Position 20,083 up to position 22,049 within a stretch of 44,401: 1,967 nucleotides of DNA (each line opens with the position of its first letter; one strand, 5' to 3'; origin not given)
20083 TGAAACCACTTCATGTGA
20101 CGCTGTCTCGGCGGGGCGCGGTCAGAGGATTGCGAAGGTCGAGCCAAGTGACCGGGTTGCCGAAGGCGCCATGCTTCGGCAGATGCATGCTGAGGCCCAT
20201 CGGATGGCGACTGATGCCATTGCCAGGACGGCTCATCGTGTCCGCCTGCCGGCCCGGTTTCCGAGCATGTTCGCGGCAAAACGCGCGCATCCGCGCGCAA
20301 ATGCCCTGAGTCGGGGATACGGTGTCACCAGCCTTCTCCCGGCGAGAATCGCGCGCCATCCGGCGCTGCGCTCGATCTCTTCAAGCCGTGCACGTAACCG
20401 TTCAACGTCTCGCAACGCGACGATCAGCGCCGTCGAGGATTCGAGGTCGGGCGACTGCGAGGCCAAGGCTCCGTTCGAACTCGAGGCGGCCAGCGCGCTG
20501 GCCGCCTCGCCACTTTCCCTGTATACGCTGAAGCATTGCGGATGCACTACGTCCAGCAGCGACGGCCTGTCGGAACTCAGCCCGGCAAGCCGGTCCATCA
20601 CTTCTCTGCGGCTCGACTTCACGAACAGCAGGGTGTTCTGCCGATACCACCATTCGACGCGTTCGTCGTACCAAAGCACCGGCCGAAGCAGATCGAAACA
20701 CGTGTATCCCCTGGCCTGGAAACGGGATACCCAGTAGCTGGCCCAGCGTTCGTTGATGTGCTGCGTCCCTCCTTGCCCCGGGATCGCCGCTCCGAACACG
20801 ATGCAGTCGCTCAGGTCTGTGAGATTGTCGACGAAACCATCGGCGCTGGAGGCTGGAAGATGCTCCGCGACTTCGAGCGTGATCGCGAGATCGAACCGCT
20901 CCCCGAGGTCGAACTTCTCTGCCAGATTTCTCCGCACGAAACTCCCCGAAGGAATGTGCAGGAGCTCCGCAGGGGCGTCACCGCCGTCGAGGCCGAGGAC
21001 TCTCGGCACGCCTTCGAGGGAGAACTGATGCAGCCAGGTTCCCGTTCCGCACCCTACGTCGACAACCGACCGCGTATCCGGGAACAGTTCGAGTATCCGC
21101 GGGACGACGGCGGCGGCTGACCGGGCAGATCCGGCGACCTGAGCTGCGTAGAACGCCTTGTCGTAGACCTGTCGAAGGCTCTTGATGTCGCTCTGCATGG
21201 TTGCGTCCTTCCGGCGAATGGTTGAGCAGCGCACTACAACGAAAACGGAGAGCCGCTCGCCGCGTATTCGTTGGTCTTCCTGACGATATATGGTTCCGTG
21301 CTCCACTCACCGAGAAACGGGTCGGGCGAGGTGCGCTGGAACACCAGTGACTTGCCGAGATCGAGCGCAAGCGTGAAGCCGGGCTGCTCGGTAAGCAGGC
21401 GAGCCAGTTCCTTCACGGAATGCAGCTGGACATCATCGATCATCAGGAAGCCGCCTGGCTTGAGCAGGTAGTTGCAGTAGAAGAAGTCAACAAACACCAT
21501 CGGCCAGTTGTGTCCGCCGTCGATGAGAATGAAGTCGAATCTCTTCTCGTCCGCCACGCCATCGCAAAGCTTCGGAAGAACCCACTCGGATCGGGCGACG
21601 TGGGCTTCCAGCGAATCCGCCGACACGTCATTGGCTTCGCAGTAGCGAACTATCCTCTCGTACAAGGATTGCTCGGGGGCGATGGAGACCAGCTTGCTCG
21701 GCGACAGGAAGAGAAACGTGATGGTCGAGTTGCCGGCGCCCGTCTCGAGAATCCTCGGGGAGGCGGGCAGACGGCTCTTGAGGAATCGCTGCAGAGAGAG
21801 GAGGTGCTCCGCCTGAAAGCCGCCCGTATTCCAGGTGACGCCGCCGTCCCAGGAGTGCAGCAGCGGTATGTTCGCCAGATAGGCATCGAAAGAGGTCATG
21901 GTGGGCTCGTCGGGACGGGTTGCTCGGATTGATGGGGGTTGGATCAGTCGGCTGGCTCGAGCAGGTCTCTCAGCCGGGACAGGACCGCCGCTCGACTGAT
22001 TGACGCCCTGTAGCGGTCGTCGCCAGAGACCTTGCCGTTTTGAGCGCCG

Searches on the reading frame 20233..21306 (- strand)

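Call 8: search_protein_families(library=pfam, proteins=[window:20233-21306:-], max_evalue=0.01)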
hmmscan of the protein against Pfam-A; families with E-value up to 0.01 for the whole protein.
window:20233-21306:- (357 aa): 4 families
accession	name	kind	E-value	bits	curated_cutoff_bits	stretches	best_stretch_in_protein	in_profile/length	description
PF13489.12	Methyltransf_23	-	9.1e-09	35.7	27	1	62-153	7-97/164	Methyltransferase domain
PF13649.12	Methyltransf_25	-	0.00029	21.9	27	1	81-162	1-89/97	Methyltransferase domain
PF08242.18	Methyltransf_12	-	0.0008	20.5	30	1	82-163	1-89/98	Methyltransferase domain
PF08241.18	Methyltransf_11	-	0.0056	17.7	21.2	0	82-151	1-74/95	Methyltransferase domain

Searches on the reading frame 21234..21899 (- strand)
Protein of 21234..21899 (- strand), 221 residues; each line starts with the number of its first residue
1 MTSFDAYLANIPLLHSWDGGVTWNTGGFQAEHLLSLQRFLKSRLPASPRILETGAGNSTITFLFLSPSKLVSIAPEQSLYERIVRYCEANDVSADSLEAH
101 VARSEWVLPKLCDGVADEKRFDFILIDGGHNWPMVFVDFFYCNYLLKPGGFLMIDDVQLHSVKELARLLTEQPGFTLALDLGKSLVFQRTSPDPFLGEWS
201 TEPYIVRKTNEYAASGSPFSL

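Call 8: search_protein_families(library=pfam, proteins=[window:21234-21899:-], max_evalue=0.01)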
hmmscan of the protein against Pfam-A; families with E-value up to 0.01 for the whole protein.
window:21234-21899:- (221 aa): 1 family
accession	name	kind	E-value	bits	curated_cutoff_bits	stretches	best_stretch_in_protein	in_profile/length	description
PF13578.12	Methyltransf_24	-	2.1e-08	35.4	26.3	1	51-157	1-105/105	Methyltransferase domain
